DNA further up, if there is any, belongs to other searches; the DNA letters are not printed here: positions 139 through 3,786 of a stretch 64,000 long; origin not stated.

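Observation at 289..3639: Receptor-type kinase whose ectodomain is built from Chlamydia-Pmp-like GGA[IV]/FxxN beta-helix repeats, but no signal peptide is visible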

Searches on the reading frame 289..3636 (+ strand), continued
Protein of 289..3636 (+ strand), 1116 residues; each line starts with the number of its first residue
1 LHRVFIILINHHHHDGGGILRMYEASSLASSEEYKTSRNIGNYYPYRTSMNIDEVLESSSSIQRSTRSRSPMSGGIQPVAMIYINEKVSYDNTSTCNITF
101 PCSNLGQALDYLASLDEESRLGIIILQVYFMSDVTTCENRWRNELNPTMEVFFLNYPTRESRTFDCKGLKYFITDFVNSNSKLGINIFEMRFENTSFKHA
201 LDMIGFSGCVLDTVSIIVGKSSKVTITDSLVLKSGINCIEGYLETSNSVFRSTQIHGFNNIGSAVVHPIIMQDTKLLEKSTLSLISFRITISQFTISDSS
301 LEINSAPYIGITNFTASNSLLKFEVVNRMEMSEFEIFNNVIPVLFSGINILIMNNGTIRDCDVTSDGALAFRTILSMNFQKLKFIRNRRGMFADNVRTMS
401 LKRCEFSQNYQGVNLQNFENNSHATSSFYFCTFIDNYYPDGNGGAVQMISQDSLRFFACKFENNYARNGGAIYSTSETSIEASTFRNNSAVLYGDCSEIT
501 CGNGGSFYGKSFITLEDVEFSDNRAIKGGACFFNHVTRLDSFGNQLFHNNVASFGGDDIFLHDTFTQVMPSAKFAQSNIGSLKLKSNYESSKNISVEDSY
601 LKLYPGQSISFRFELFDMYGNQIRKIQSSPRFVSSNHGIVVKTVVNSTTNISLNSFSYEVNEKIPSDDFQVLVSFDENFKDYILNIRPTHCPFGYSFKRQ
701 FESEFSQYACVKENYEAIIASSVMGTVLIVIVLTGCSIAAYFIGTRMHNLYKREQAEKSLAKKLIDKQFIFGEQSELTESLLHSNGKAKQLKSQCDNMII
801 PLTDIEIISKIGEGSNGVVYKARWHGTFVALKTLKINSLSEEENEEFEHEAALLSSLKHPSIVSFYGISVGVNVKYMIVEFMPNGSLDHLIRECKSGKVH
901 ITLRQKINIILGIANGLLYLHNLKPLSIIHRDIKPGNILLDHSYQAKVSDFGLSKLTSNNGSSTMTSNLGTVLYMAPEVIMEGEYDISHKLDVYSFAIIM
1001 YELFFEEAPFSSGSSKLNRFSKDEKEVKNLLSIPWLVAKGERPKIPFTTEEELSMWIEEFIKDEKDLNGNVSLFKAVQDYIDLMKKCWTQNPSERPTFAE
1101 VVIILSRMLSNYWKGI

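Call 6: find_homologous_proteins(query=window:289-3636:+)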
Query window:289-3636:+ (1116 aa): 73 proteins with E <= 0.001 among 8000 candidates.
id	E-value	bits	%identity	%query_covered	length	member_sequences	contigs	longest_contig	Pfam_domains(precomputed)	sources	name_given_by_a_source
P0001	0.0e+0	2461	100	98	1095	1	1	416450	PF07714.24,PF00069.32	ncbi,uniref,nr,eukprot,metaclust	ncbi:predicted protein [Naegleria gruberi]|uniref:non-specific serine/threonine protein kinase n=1 T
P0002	2.5e-46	176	35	14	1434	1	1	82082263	PF07714.24,PF00069.32,PF14299.14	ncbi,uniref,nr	ncbi:hypothetical protein OSB04_019247 [Centaurea solstitialis]|uniref:non-specific serine/threonine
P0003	9.3e-30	122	34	28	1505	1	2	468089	PF07714.24,PF13229.13,PF00069.32,PF02415.24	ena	-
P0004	3.7e-27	113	30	27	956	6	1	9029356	PF07714.24,PF00069.32,PF00560.40,PF03109.23,PF08263.18,PF12799.14,PF13855.13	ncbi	ncbi:putative protein kinase RLK-Pelle-LRR-IX family [Helianthus debilis subsp. tardiflorus]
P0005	3.3e-26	110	29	28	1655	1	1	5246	PF07714.24,PF00069.32,PF02415.24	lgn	-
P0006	5.5e-26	109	33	25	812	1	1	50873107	PF07714.24,PF00069.32,PF01657.23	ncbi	ncbi:hypothetical protein Bca101_086602 [Brassica carinata]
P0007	8.0e-26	109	32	25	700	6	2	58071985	PF07714.24,PF00069.32,PF01657.23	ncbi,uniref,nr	ncbi:unnamed protein product [Brassica oleracea]|uniref:(rape) hypothetical protein n=1 Tax=Brassica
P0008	1.3e-24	105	31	27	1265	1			PF07714.24,PF23598.2,PF00069.32,PF00560.40,PF12799.14,PF13855.13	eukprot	eukprot:TRINITY_DN1223_c0_g1_i1.p1 TRINITY_DN1223_c0_g1~~TRINITY_DN1223_c0_g1_i1.p1 ORF type:complet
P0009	1.9e-20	91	28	29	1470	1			PF07714.24,PF13229.13,PF00069.32,PF03109.23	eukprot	eukprot:TRINITY_DN3731_c0_g1_i1.p1 TRINITY_DN3731_c0_g1~~TRINITY_DN3731_c0_g1_i1.p1 ORF type:complet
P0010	7.3e-19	86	27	43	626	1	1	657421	PF07714.24,PF23598.2,PF00069.32,PF00560.40,PF08263.18,PF12799.14,PF13855.13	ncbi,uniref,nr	ncbi:Protein kinase domain [Macleaya cordata]|uniref:non-specific serine/threonine protein kinase n=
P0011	5.1e-18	83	32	19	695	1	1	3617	PF07714.24,PF00069.32,PF26549.1,PF03109.23,PF26550.2,PF07676.19,PF01636.30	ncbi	ncbi:MAG: protein kinase domain-containing protein, partial [Vicinamibacterales bacterium]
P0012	1.2e-17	82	35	17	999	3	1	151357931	PF07714.24,PF00069.32,PF00564.31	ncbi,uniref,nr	ncbi:probable serine/threonine-protein kinase mkcB isoform X2 [Asparagus officinalis]|uniref:probabl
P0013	2.9e-17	80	30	20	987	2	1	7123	PF14559.13,PF07714.24,PF00069.32,PF03109.23,PF13424.13,PF13432.13,PF07719.24,PF01636.30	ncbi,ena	-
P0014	2.1e-16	77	26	28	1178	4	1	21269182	PF07714.24,PF00069.32,PF18379.7,PF17887.8,PF21990.3,PF18377.7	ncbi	ncbi:tyk2 [Pungitius sinensis]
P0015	3.1e-16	77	26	28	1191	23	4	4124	PF07714.24,PF00069.32,PF18379.7,PF17887.8,PF21990.3,PF18377.7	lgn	-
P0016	2.9e-14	70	26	26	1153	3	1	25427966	PF07714.24,PF00069.32,PF18379.7,PF17887.8,PF21990.3,PF18377.7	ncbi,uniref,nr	ncbi:non-receptor tyrosine-protein kinase TYK2 [Triplophysa dalaica]|uniref:non-receptor tyrosine-pr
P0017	3.4e-14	70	31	18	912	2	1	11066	PF07714.24,PF00069.32,PF26549.1,PF00930.28,PF03109.23,PF26550.2,PF07676.19,PF01636.30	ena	-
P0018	9.0e-14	69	34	19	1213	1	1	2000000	PF07714.24,PF00069.32,PF00612.34,PF03109.23,PF17667.8,PF00063.28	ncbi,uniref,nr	ncbi:myosin-IIIb-like isoform X1 [Puntigrus tetrazona]|uniref:myosin-IIIb-like isoform X1 n=2 Tax=Pu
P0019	1.2e-13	68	30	18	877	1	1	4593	PF07714.24,PF00069.32,PF03109.23,PF13424.13,PF14531.13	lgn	-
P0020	1.2e-13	68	31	18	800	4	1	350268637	PF07714.24,PF07679.23,PF00069.32,PF13895.13,PF13927.13,PF18613.7,PF00047.32,PF13855.13,PF16920.11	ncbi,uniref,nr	ncbi:high affinity nerve growth factor receptor [Erpetoichthys calabaricus]|uniref:high affinity ner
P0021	2.2e-13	67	34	21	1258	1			PF07714.24,PF00069.32,PF00612.34,PF00063.28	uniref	uniref:non-specific serine/threonine protein kinase n=1 Tax=Junco hyemalis TaxID=40217 RepID=A0A8C5N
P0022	4.8e-13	66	31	27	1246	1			PF07714.24,PF00069.32,PF00612.34,PF03109.23,PF00063.28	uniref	uniref:non-specific serine/threonine protein kinase n=1 Tax=Amphilophus citrinellus TaxID=61819 RepI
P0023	7.2e-13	66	30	21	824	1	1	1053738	PF07714.24,PF00069.32,PF03109.23,PF14531.13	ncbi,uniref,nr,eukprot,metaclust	ncbi:putative serine/threonine protein kinase [Leptomonas pyrrhocoris]|uniref:Putative serine/threon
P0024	9.9e-13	65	31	24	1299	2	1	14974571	PF07714.24,PF00069.32,PF00612.34,PF00063.28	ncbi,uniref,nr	ncbi:myosin-IIIb isoform X3 [Syngnathus acus]|uniref:myosin-IIIb isoform X3 n=1 Tax=Syngnathus acus 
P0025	1.0e-12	65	33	23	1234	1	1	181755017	PF07714.24,PF00069.32,PF00612.34,PF00063.28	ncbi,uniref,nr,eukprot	ncbi:myosin-IIIb isoform X8 [Mus musculus]|uniref:myosin-IIIb isoform X8 n=1 Tax=Mus musculus TaxID=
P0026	1.0e-12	65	33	23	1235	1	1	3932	PF07714.24,PF00069.32,PF00612.34,PF00063.28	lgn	-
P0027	1.0e-12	65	33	23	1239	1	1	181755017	PF07714.24,PF00069.32,PF00612.34,PF00063.28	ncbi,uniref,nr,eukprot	ncbi:myosin-IIIb isoform X7 [Mus musculus]|uniref:myosin-IIIb isoform X7 n=1 Tax=Mus musculus TaxID=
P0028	1.5e-12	65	33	23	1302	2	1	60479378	PF07714.24,PF00069.32,PF00063.28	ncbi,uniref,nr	ncbi:myosin-IIIb [Acomys russatus]|uniref:myosin-IIIb n=1 Tax=Acomys russatus TaxID=60746 RepID=UPI0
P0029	1.6e-12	65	30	18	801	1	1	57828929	PF07714.24,PF07679.23,PF00069.32,PF13895.13,PF13927.13,PF00047.32,PF08205.19,PF13855.13,PF16920.11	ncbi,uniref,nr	ncbi:type 1 [Nothobranchius furzeri]|uniref:Tyrosine-protein kinase receptor n=1 Tax=Nothobranchius 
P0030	1.6e-12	65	30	18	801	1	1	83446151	PF07714.24,PF07679.23,PF00069.32,PF13895.13,PF13927.13,PF00047.32,PF08205.19,PF13855.13,PF16920.11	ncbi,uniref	ncbi:high affinity nerve growth factor receptor [Nothobranchius furzeri]|uniref:Tyrosine-protein kin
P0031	1.6e-12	65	30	18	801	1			PF07714.24,PF07679.23,PF00069.32,PF13895.13,PF13927.13,PF00047.32,PF08205.19,PF13855.13,PF16920.11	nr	nr:high affinity nerve growth factor receptor [Nothobranchius furzeri]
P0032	2.6e-12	64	30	24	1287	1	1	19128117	PF07714.24,PF00069.32,PF00612.34,PF00063.28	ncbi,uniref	ncbi:myosin-IIIb isoform X6 [Syngnathus scovelli]|uniref:myosin-IIIb isoform X6 n=1 Tax=Syngnathus s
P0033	2.7e-12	64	30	24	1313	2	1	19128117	PF07714.24,PF00069.32,PF00612.34,PF00063.28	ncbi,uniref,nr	ncbi:myosin-IIIb isoform X4 [Syngnathus scovelli]|uniref:myosin-IIIb isoform X4 n=1 Tax=Syngnathus s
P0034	6.9e-12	62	35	16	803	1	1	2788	PF07714.24,PF00069.32,PF01926.30,PF03109.23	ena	-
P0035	8.4e-12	62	29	17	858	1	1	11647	PF14559.13,PF07714.24,PF00069.32,PF13414.13,PF00515.35,PF03109.23,PF13424.13,PF13432.13,PF13428.13,PF13181.13,PF07719.24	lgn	-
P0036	8.7e-12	62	28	17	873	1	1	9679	PF07714.24,PF00069.32,PF00012.27,PF03109.23,PF01636.30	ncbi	-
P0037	9.0e-12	62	32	19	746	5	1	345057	PF14559.13,PF07714.24,PF00069.32,PF13432.13,PF17667.8,PF07719.24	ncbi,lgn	-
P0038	1.6e-11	61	24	27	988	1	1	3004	PF07714.24,PF00069.32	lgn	-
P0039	2.7e-11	60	28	22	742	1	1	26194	PF07714.24,PF00069.32,PF03544.20,PF01636.30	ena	-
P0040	4.1e-11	60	30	20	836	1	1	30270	PF07714.24,PF00069.32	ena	-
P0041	4.4e-11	60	27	21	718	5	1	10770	PF07714.24,PF00069.32,PF03544.20,PF01636.30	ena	-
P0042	9.6e-11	59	33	19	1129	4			PF07714.24,PF00069.32,PF00612.34,PF00063.28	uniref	uniref:non-specific serine/threonine protein kinase n=1 Tax=Salmo trutta TaxID=8032 RepID=A0A673YQA3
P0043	1.5e-10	58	32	19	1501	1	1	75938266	PF07714.24,PF00069.32,PF12330.15,PF03109.23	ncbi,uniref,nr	ncbi:cyclin-dependent kinase 12 [Anopheles nili]|uniref:cyclin-dependent kinase 12 n=1 Tax=Anopheles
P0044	1.9e-10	58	28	18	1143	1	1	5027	PF07714.24,PF00069.32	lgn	-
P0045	3.3e-10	57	36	15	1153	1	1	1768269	PF07714.24,PF00069.32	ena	-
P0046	5.3e-10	56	30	24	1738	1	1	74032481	PF07714.24,PF00069.32,PF00612.34,PF00063.28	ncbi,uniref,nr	ncbi:hypothetical protein MATL_G00023560 [Megalops atlanticus]|uniref:non-specific serine/threonine 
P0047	5.4e-10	56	31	19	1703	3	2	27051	PF07714.24,PF00069.32,PF13185.13,PF13487.13,PF01966.29,PF01590.33,PF13492.13,PF13191.13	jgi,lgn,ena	-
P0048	6.8e-10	56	30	28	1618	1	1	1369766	PF07714.24,PF00069.32,PF00612.34,PF17667.8,PF00063.28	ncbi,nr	ncbi:MYO3A protein, partial [Rhinopomastus cyanomelas]|nr:MYO3A protein [Rhinopomastus cyanomelas]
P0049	6.9e-10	56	30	19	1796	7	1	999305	PF25503.1,PF07714.24,PF00069.32,PF13185.13,PF01590.33,PF02518.32,PF13191.13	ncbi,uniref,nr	ncbi:ATP-binding sensor histidine kinase [Planktothrix sp. FACHB-1365]|uniref:trifunctional serine/t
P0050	1.8e-9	54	28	19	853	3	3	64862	PF07714.24,PF00069.32,PF03109.23,PF01636.30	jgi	jgi:serine/threonine-protein kinase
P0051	2.2e-9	54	34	19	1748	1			PF07714.24,PF00069.32,PF00612.34,PF03109.23,PF24609.2,PF00063.28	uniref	uniref:non-specific serine/threonine protein kinase n=1 Tax=Anabas testudineus TaxID=64144 RepID=A0A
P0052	2.5e-9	54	34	19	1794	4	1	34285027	PF07714.24,PF00069.32,PF00612.34,PF24609.2,PF00063.28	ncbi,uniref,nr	ncbi:myosin-IIIa isoform X1 [Anabas testudineus]|uniref:myosin-IIIa isoform X1 n=1 Tax=Anabas testud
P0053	9.9e-9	52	29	19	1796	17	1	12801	PF25503.1,PF07714.24,PF00069.32,PF13185.13,PF01590.33,PF02518.32,PF13191.13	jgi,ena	-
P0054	1.2e-8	52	27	19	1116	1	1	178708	PF07714.24,PF00069.32,PF17874.8,PF00515.35,PF13424.13,PF13176.13,PF13181.13,PF07719.24,PF13191.13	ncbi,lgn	-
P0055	1.4e-8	51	32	19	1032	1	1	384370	PF07714.24,PF00069.32,PF01636.30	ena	-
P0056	3.0e-8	50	29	18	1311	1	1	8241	PF07714.24,PF00069.32,PF13414.13,PF17874.8,PF05729.19,PF13424.13,PF00211.26,PF13191.13,PF13374.13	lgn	-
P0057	6.3e-8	49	35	13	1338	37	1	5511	PF02415.24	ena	-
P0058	1.3e-7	48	26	24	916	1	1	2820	PF07714.24,PF00069.32,PF25174.2,PF26549.1,PF00930.28,PF26550.2,PF07676.19,PF01636.30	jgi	jgi:serine/threonine protein kinase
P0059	5.2e-7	46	28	19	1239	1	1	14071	PF25168.2,PF23586.3,PF24105.2,PF24805.2,PF25048.2,PF24017.3,PF23342.2,PF23411.2,PF13570.14,PF23760.2,PF24817.2,PF23798.2,PF23393.3,PF07714.24,PF00069.32,PF20426.5,PF25460.2,PF00400.39,PF11715.17,PF07719.24,PF23414.2,PF25178.1,PF23410.5,PF25174.2,PF24814.2,PF23381.2,PF25173.2,PF25171.2,PF12894.14,PF2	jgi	jgi:WD40 repeat protein/serine/threonine protein kinase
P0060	6.2e-7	46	29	17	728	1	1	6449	PF07714.24,PF00069.32,PF12202.15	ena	-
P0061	1.1e-5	42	24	20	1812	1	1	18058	PF25503.1,PF08447.19,PF13426.14,PF07714.24,PF00069.32,PF13185.13,PF01590.33,PF00989.32,PF07536.21,PF13191.13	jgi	jgi:PAS domain S-box-containing protein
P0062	4.0e-5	40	27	16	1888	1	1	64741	PF07714.24,PF00069.32,PF03109.23,PF14531.13,PF00072.31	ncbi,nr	ncbi:hypothetical protein DL767_008728 [Monosporascus sp. MG133]|nr:hypothetical protein DL767_00872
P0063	4.2e-5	40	27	16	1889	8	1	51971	PF07714.24,PF00069.32,PF03109.23,PF14531.13,PF00072.31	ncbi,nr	ncbi:hypothetical protein DL769_008268 [Monosporascus sp. CRB-8-3]|nr:hypothetical protein DL769_008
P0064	4.3e-5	40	35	10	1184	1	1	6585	PF13229.13,PF02415.24,PF01841.26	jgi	jgi:predicted outer membrane repeat protein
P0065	4.5e-5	40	28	15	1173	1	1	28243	PF13229.13,PF02415.24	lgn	-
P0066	1.1e-4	39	23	21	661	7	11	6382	PF07714.24,PF00069.32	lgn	-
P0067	1.3e-4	38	30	18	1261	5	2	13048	PF03704.24,PF07714.24,PF00069.32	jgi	jgi:DNA-binding SARP family transcriptional activator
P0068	3.1e-4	37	27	15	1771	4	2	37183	PF07714.24,PF00069.32,PF03109.23,PF14531.13,PF00072.31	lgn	-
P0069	3.5e-4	37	27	17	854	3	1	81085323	PF07714.24,PF00069.32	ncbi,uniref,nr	ncbi:serine/threonine-protein kinase/endoribonuclease IRE2 isoform X2 [Eublepharis macularius]|unire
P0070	3.6e-4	37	28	14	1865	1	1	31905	PF07714.24,PF00069.32,PF03109.23,PF00072.31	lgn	-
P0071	3.6e-4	37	30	13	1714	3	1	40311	PF07714.24,PF00069.32,PF05773.28,PF03109.23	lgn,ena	-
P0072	4.4e-4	37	25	19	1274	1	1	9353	PF07714.24,PF00069.32,PF13401.13,PF17667.8,PF13191.13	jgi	jgi:hypothetical protein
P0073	8.5e-4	36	29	12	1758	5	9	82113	PF13229.13,PF02415.24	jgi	jgi:predicted outer membrane repeat protein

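Call 9: find_encoding_contigs(protein=P0001, flank=6000, max_places=3)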
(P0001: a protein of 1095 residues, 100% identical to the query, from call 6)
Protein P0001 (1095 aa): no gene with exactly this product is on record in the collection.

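Call 41: search_protein_families(library=pfam, alignment_id=A1, max_evalue=0.01)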
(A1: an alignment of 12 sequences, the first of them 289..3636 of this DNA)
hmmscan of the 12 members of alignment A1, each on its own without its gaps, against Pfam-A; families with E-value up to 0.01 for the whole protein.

A. member 1, window:289-3636:+ (1116 aa): 4 families
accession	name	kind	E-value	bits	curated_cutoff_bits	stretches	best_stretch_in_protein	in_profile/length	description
PF00069.31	Pkinase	-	3.1e-56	191.1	31.7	1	806-1102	2-258/263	Protein kinase domain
PF07714.23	PK_Tyr_Ser-Thr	-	2.3e-50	171.8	23.1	1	805-1102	1-255/258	Protein tyrosine and serine/threonine kinase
PF02415.23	Chlam_PMP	-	0.00036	21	20.6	0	460-475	3-19/19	Chlamydia polymorphic membrane protein (Chlamydia_PMP) repeat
PF17667.7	Pkinase_fungal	-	0.00037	19.8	24.1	1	925-993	305-378/387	Fungal protein kinase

B. families by the number of members that match (of 12 scanned): 8 families
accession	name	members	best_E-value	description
PF00069.31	Pkinase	11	3.1e-56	Protein kinase domain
PF07714.23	PK_Tyr_Ser-Thr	11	2.3e-50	Protein tyrosine and serine/threonine kinase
PF02415.23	Chlam_PMP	10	5.7e-13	Chlamydia polymorphic membrane protein (Chlamydia_PMP) repeat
PF13229.12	Beta_helix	2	0.00013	Right handed beta helix region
PF03109.22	ABC1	2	0.0013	ABC1 atypical kinase-like domain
PF06305.16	LapA_dom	2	0.0063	Lipopolysaccharide assembly protein A domain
PF17667.7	Pkinase_fungal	1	0.00037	Fungal protein kinase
PF01636.29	APH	1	0.0043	Phosphotransferase enzyme family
